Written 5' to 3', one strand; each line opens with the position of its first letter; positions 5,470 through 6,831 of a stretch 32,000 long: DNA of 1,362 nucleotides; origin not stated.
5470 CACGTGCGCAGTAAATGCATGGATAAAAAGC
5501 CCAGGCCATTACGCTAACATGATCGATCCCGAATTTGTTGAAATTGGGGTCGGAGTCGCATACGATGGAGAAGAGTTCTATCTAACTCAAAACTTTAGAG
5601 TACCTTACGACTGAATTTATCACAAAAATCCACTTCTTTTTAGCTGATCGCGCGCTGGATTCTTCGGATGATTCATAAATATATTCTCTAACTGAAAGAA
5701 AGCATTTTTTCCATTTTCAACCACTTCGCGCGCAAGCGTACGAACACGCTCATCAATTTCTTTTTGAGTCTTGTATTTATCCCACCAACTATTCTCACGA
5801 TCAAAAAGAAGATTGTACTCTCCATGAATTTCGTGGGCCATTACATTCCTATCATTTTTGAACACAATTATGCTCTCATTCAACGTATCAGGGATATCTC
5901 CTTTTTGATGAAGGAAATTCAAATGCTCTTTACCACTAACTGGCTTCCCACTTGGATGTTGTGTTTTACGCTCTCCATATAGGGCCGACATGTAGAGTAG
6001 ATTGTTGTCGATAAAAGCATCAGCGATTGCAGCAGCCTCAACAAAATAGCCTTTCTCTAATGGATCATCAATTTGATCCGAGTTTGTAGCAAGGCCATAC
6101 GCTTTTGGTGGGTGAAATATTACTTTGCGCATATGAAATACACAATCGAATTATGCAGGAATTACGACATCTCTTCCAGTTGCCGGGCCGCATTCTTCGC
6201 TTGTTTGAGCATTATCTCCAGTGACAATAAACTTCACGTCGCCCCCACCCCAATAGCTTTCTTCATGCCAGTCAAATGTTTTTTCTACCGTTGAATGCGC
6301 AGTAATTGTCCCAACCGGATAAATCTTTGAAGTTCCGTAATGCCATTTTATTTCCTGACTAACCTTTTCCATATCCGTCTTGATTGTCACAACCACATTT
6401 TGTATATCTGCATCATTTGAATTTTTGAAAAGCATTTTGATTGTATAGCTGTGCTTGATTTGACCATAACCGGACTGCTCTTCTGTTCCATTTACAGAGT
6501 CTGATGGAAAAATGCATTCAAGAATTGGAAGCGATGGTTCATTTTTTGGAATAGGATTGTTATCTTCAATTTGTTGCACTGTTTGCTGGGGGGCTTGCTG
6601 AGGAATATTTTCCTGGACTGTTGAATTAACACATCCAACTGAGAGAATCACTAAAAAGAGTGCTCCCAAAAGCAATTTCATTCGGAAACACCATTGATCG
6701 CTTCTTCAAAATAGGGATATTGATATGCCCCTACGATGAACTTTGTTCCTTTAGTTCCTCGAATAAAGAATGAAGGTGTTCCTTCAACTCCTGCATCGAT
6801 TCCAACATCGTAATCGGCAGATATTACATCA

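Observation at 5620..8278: Translationally coupled four-gene operon: Cys-free membrane protein, pseudo-DsbA, lipoprotein and HEPN-like protein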

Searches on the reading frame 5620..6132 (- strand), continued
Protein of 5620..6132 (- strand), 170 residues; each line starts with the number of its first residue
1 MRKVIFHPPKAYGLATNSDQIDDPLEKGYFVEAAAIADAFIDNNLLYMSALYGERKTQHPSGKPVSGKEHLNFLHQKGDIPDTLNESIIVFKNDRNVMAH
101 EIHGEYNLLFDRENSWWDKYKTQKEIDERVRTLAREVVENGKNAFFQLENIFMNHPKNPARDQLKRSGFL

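Call 48: find_encoding_contigs(protein=P0129, flank=6000, max_places=2)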
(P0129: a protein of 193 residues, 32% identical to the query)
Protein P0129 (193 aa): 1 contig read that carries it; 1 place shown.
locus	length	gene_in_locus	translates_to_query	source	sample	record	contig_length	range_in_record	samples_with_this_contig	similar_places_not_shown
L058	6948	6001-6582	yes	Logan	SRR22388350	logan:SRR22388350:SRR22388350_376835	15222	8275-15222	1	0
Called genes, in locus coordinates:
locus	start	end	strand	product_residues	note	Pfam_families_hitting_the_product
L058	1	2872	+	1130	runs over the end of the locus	PF13086:AAA_11 (faint), PF13482:RNase_H_2, PF01443:Viral_helicase1 (faint), PF13245:AAA_19, PF13604:AAA_30, PF13087:AAA_12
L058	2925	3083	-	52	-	-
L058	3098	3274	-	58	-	PF12728:HTH_17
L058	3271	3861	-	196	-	PF00589:Phage_integrase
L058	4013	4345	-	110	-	-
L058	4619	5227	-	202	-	PF05175:MTS (weak)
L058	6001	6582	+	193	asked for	-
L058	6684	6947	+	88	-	?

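Call 50: search_protein_families(library=pfam, proteins=[L005:2196-3059:-, L005:1343-2191:-, L001:9151-9843:+, L006:9351-9983:+], max_evalue=0.01)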
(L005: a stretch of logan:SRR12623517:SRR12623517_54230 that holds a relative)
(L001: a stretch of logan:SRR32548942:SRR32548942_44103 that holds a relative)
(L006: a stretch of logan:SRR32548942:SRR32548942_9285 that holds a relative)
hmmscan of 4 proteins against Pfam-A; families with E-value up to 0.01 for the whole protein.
L005:2196-3059:- (287 aa): 0 families

L005:1343-2191:- (282 aa): 1 family
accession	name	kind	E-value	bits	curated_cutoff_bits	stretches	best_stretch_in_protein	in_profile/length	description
PF02086.21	MethyltransfD12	-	3.3e-20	73.3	22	1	9-252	1-246/253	D12 class N6 adenine-specific DNA methyltransferase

L001:9151-9843:+ (230 aa): 0 families

L006:9351-9983:+ (210 aa): 0 families

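Call 51: search_protein_families(library=padloc, proteins=[L005:2196-3059:-, L005:1343-2191:-, P0130, P0123, P0122], max_evalue=0.01)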
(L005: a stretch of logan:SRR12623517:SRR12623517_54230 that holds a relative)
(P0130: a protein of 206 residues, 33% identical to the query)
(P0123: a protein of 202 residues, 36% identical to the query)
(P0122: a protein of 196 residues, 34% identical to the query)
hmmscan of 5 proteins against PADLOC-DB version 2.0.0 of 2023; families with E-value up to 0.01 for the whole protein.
L005:2196-3059:- (287 aa): 19 families
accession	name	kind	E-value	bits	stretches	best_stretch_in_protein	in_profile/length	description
PDLC03998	PD-Lambda-5_A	-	4.1e-71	238.2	2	126-284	311-465/466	-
PDLC04008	PD-Lambda-5_A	-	7.1e-56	187.9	2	131-284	299-449/449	-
PDLC04011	PD-Lambda-5_A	-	4.9e-39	132.3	2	131-285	376-524/526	-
PDLC04013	PD-Lambda-5_A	-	1.5e-29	101.6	2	106-286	269-439/440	-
PDLC04009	PD-Lambda-5_A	-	2.4e-26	90.5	2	127-286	320-483/488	-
PDLC04007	PD-Lambda-5_A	-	2.3e-22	77.7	2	2-125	139-260/454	-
PDLC04016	PD-Lambda-5_A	-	1.1e-19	68.7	2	127-284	332-494/494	-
PDLC04003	PD-Lambda-5_A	-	1.9e-18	64.7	2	48-133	183-270/487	-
PDLC04014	PD-Lambda-5_A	-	1.1e-17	62.1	2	155-286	311-450/456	-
PDLC03994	PD-Lambda-5_A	-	2.1e-17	61.1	2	48-121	179-252/508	-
PDLC04015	PD-Lambda-5_A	-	2.8e-17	60.9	1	127-279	302-456/463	-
PDLC03995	PD-Lambda-5_A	-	3e-15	54.2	1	125-280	343-495/503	-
PDLC04005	PD-Lambda-5_A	-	1.9e-11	41.6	2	126-223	342-436/502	-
PDLC03997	PD-Lambda-5_A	-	1.2e-09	35.5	1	157-274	359-481/491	-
PDLC04002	PD-Lambda-5_A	-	4.4e-09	34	1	128-282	306-460/471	-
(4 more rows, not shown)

L005:1343-2191:- (282 aa): 17 families
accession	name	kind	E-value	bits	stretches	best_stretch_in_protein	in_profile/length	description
PDLC04018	PD-Lambda-5_B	-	5.8e-123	407.8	1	1-277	1-277/291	-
PDLC03358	MTase_II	-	6.7e-106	351.9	1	1-274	2-276/301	Type II methyltransferase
PDLC04019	PD-Lambda-5_B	-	1.2e-72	241.3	1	1-163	1-163/167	-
PDLC03247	MTase_II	-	7.7e-33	111.9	1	4-258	3-247/282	Type II methyltransferase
PDLC03294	MTase_II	-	1.6e-24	85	1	5-259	6-255/272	Type II methyltransferase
PDLC03717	oMTase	-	5.8e-20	69.8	1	4-268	3-263/285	orphan methyltransferase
PDLC03735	oMTase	-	8.4e-18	62.8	1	7-246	11-253/284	orphan methyltransferase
PDLC03264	MTase_II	-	4.1e-12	44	1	3-260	11-268/306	Type II methyltransferase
PDLC03266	MTase_II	-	4.6e-11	40.7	1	7-263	18-269/285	Type II methyltransferase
PDLC03383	MTase_II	-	1.4e-09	35.8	1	4-81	19-90/318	Type II methyltransferase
PDLC03729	oMTase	-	1.6e-09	35.6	1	6-227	7-219/275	orphan methyltransferase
PDLC03287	MTase_II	-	1.1e-08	32.4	1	5-101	365-452/646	Type II methyltransferase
PDLC03261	MTase_II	-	6.7e-08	29.3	1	7-255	28-268/643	Type II methyltransferase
PDLC03373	MTase_II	-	1.8e-07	28.9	1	8-80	10-82/339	Type II methyltransferase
PDLC03244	MTase_II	-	3e-07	27.8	1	7-215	31-231/295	Type II methyltransferase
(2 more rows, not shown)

P0130 (206 aa): 0 families

P0123 (202 aa): 0 families

P0122 (196 aa): 0 families
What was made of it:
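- Beside PD-Lambda-5 in L005 (call 51).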

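Call 54: search_protein_families(library=ncbifam, proteins=[window:5620-6132:-], max_evalue=0.01)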
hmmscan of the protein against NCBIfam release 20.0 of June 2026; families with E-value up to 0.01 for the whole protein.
window:5620-6132:- (170 aa): 0 families

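Call 55: search_protein_families(library=phrogs, proteins=[window:5620-6132:-, P0130], max_evalue=0.01)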
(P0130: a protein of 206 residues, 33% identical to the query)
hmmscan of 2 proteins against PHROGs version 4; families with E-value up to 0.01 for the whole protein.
window:5620-6132:- (170 aa): 0 families

P0130 (206 aa): 0 families

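Call 74: fold_search(model_id=the predicted structure, library=viral)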
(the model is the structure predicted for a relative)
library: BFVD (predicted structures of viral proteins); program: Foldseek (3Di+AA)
matches with E <= 10: 294; with E <= 0.001: 0
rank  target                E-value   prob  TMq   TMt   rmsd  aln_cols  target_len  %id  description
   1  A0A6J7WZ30            3.4e-01  0.12  0.23  0.15  29.2       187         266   16  Uncharacterized protein [uncultured Caudovirales phage]
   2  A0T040                5.5e-01  0.38  0.32  0.25  10.9       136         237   10  (no name in the UniProt tables at hand)
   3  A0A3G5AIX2            5.9e-01  0.10  0.20  0.22  17.4       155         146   12  Uncharacterized protein [Satyrvirus sp.]
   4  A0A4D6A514            6.9e-01  0.18  0.25  0.26  15.8       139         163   10  (no name in the UniProt tables at hand)
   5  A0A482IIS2            7.3e-01  0.38  0.37  0.24   8.7       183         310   14  (no name in the UniProt tables at hand)
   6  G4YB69                7.3e-01  0.21  0.28  0.29  13.7       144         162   12  (no name in the UniProt tables at hand)
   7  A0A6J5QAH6            7.7e-01  0.09  0.21  0.09  19.0       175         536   12  Uncharacterized protein [uncultured Caudovirales phage]
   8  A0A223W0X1            8.2e-01  0.25  0.33  0.35   9.5       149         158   11  Uncharacterized protein [Agrobacterium phage Atu_ph08]
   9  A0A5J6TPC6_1          8.6e-01  0.20  0.28  0.07  16.3       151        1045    9  (no name in the UniProt tables at hand)
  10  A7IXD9                8.6e-01  0.12  0.21  0.15  15.9       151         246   10  Uncharacterized protein B614R [Paramecium bursaria Chlorella virus NY2A]
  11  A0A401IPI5            8.6e-01  0.08  0.20  0.17  19.1       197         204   11  Wsv419-like protein [Penaeus monodon endogenous nimavirus]
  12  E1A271                8.6e-01  0.02  0.12  0.08  20.0       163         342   11  Uncharacterized protein [Aeromonas phage phiAS5]
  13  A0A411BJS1            9.6e-01  0.09  0.23  0.19  13.9       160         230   18  (no name in the UniProt tables at hand)
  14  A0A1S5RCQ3            1.0e+00  0.08  0.21  0.19  16.0       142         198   17  Holin [Lactobacillus phage P1]
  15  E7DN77                1.1e+00  0.11  0.26  0.24  16.2       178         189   14  (no name in the UniProt tables at hand)
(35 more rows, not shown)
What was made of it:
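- Tried and rejected: BFVD viral structures gave nothing (call 74).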

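Call 75: search_solved_structures(query=A1, max_evalue=10, show_alignments=3)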
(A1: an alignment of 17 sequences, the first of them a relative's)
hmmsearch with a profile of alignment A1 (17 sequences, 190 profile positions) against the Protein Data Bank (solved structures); distinct sequences matched with E-value up to 10: 5.
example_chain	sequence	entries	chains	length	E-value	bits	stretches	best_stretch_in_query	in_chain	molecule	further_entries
5xyi_N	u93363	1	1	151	0.31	13.9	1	73-126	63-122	40S ribosomal protein S13, putative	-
2ddx_A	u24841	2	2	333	1.6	11.6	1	12-52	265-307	beta-1,3-xylanase | Beta-1,3-xylanase XYL4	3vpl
7jsd_A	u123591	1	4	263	1.9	11.3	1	43-115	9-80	Lysine hydroxylase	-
9oet_D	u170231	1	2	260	1.9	11.3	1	43-115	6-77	Lysine hydroxylase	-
2q32_A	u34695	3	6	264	7.6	9.3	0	8-36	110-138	Heme oxygenase 2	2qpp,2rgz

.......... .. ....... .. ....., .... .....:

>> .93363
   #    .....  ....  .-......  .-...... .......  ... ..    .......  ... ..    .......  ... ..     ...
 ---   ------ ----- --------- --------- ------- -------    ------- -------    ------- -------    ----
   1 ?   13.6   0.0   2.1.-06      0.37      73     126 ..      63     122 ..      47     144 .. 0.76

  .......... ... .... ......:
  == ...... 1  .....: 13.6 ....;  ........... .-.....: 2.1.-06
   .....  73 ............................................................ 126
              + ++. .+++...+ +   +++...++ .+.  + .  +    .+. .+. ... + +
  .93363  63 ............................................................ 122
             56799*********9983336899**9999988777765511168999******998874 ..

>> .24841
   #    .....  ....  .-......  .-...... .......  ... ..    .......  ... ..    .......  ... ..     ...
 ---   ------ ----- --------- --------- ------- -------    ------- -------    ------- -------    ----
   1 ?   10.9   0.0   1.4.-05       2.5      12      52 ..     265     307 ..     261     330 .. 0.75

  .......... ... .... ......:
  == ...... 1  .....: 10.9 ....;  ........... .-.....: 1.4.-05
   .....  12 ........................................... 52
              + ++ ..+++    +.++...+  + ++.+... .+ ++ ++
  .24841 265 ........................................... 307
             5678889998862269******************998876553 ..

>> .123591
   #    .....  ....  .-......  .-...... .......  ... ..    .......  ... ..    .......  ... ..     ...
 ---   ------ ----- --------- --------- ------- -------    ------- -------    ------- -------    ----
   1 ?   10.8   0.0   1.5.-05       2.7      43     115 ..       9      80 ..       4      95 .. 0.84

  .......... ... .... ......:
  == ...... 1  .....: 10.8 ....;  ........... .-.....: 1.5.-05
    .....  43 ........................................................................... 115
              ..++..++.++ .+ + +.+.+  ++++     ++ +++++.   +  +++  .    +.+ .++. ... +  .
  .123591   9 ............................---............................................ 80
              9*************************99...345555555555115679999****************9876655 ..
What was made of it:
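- On HEPN superfamily: The family profile finds no HEPN among PDB sequences (call 75).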

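Call 76: search_protein_families(library=pfam, proteins=[P0122, P0123, P0124, P0125, P0127, P0128, P0129, P0130, P0132, P0133], max_evalue=0.2)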
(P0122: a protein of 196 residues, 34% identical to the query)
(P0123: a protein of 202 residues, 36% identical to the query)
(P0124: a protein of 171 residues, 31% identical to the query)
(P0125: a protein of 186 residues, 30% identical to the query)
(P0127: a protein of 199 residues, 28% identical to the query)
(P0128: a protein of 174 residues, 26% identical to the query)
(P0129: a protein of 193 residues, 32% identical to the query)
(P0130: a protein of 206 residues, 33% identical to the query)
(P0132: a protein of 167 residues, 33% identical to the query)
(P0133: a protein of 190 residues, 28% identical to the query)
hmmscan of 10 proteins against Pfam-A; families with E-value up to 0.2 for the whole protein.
P0122 (196 aa): 0 families

P0123 (202 aa): 3 families
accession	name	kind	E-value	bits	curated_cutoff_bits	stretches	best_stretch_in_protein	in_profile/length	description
PF07669.17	Eco57I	-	0.0085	16.6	25.3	1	84-171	41-130/171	Eco57I restriction-modification methylase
PF20612.3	SHOCT_2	-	0.092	13.4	24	0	81-100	17-36/53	SHOCT domain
PF21044.3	CIP2A_N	-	0.11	11.6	26.3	1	48-167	157-271/544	CIP2A, N-terminal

P0124 (171 aa): 1 family
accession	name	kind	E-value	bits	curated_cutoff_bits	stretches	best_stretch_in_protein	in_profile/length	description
PF18730.6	HEPN_Cthe2314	-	0.00019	21.9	27.1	1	39-165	47-167/174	Cthe_2314-like HEPN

P0125 (186 aa): 2 families
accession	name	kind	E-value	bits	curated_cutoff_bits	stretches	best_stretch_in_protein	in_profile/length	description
PF00790.25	VHS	-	0.089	13.1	29.8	1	144-183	55-93/141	VHS domain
PF18739.6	HEPN_Apea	-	0.15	12.9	24.4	1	61-109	49-99/136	Apea-like HEPN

P0127 (199 aa): 1 family
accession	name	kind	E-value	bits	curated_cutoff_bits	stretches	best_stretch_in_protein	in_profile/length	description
PF04454.18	Linocin_M18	-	0.076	12.7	24.3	1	77-150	129-201/253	Encapsulating protein for peroxidase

P0128 (174 aa): 0 families

P0129 (193 aa): 0 families

P0130 (206 aa): 2 families
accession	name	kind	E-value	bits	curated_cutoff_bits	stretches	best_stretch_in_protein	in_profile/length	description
PF12055.13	DUF3536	-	0.0059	16.4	25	1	133-194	19-79/284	Domain of unknown function (DUF3536)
PF11757.13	RSS_P20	-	0.17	12.8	25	0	54-185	4-75/94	Suppressor of RNA silencing P21-like N-terminal domain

P0132 (167 aa): 4 families
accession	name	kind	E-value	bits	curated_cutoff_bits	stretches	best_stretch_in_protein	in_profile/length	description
PF01934.22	HepT-like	-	0.0048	17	23.5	1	58-124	41-104/120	Ribonuclease HepT-like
PF02205.27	WH2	-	0.024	14.7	23.1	0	90-101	6-17/28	WH2 motif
PF11165.13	DUF2949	-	0.078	13.9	24.2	1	82-127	8-53/56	Protein of unknown function (DUF2949)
PF16419.11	CNOT1_HEAT_N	-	0.079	13.1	27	1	66-162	102-196/226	CCR4-NOT transcription complex subunit 1 HEAT repeat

P0133 (190 aa): 4 families
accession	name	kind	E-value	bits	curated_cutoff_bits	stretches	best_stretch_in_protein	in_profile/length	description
PF01934.22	HepT-like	-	0.0097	16.1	23.5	1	79-111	61-93/120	Ribonuclease HepT-like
PF09509.15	Hypoth_Ymh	-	0.0098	16.2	25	0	128-170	33-74/119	Protein of unknown function (Hypoth_ymh)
PF02610.21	AraA_N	-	0.043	14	24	1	61-96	112-147/168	L-arabinose isomerase N-terminal domain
PF03486.20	HI0933_like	-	0.17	11.8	50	0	3-71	37-105/244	HI0933-like protein Rossmann domain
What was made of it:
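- On HEPN superfamily: Members give only sub-threshold hits; the best is HEPN_Cthe2314 at 21.9 bits against a cut-off of 27.1 (call 76).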

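Call 77: search_protein_families(library=pfam, proteins=[P0134, P0135, P0136, P0137, P0138, P0126, P0140], max_evalue=0.2)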
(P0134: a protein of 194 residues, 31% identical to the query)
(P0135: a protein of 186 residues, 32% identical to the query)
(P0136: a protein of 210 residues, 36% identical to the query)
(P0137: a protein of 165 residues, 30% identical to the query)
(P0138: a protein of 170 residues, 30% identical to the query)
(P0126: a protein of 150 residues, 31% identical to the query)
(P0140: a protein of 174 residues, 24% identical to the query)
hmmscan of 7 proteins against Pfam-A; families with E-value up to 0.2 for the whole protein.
P0134 (194 aa): 1 family
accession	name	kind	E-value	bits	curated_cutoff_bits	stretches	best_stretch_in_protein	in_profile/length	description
PF12471.13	GTP_CH_N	-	0.099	12.8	25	1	92-126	82-116/193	GTP cyclohydrolase N terminal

P0135 (186 aa): 5 families
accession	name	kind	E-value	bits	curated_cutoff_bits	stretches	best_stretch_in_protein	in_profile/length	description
PF20612.3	SHOCT_2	-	0.0036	17.9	24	1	82-101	19-38/53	SHOCT domain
PF00619.27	CARD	-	0.023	15.2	23.9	1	81-106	21-45/85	Caspase recruitment domain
PF03172.18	HSR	-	0.038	14.6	24.9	0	82-128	27-70/99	HSR domain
PF01934.22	HepT-like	-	0.046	13.9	23.5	0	73-111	55-92/120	Ribonuclease HepT-like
PF09851.14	SHOCT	-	0.093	12.9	27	1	82-97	6-21/28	Short C-terminal domain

P0136 (210 aa): 3 families
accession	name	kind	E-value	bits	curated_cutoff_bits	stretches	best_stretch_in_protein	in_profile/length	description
PF20452.3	Calmod_bind_C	-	0.021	15.4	24.2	1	120-157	25-60/62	Calmodulin binding protein C-terminal domain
PF20953.2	Caud_bapl16_3rd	-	0.026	14.9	27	1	54-85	29-60/84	Phage tail base-plate attachment protein C-terminal insertion domain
PF13521.12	AAA_28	-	0.13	12.9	27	1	84-151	77-144/164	AAA domain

P0137 (165 aa): 0 families

P0138 (170 aa): 1 family
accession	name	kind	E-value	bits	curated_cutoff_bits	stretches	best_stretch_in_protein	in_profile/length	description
PF09239.17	Topo-VIb_trans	-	0.087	13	24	1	132-169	114-151/159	Topoisomerase VI B subunit, transducer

P0126 (150 aa): 0 families

P0140 (174 aa): 2 families
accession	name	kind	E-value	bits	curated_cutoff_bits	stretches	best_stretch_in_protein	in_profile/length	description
PF20797.2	HepT-like_2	-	0.035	14.6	27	1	50-117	11-76/110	HepT-like protein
PF01934.22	HepT-like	-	0.084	13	23.5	1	79-116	57-93/120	Ribonuclease HepT-like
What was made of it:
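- Closest known: HepT toxins of MNT-HepT. Same: Weak HepT-like Pfam hits fall over the motif (calls 76, 77).
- All Pfam hits are below their gathering thresholds (calls 76, 77).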

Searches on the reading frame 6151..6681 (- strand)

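Call 6: search_protein_families(library=pfam, proteins=[window:6151-6681:-], max_evalue=0.1)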
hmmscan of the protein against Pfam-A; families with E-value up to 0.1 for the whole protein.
window:6151-6681:- (176 aa): 1 family
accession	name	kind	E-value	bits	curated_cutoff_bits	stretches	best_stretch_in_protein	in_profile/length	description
PF00114.24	Pilin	-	0.075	14.4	22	1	71-125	58-97/108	Pilin (bacterial filament)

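Call 7: search_protein_families(library=padloc, proteins=[window:6151-6681:-], max_evalue=0.1)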
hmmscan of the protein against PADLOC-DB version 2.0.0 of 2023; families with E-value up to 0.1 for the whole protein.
window:6151-6681:- (176 aa): 0 families

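Call 16: search_protein_families(library=pfam, proteins=[window:6151-6681:-], max_evalue=10)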
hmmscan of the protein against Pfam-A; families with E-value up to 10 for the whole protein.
window:6151-6681:- (176 aa): 2 families
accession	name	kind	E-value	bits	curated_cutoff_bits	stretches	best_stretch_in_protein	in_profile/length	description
PF00114.24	Pilin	-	0.075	14.4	22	1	71-125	58-97/108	Pilin (bacterial filament)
PF23955.1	DUF7284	-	0.25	11.6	27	1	89-140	143-194/278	Family of unknown function (DUF7284)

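Call 54: search_protein_families(library=ncbifam, proteins=[window:6151-6681:-], max_evalue=0.01)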
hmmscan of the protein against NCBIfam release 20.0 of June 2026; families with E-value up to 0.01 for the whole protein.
window:6151-6681:- (176 aa): 0 families

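Call 55: search_protein_families(library=phrogs, proteins=[window:6151-6681:-], max_evalue=0.01)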
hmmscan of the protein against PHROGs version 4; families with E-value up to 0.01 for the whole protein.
window:6151-6681:- (176 aa): 1 family
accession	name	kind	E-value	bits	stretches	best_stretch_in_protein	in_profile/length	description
phrog_23485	-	unknown function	0.0043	18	1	61-125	82-144/187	-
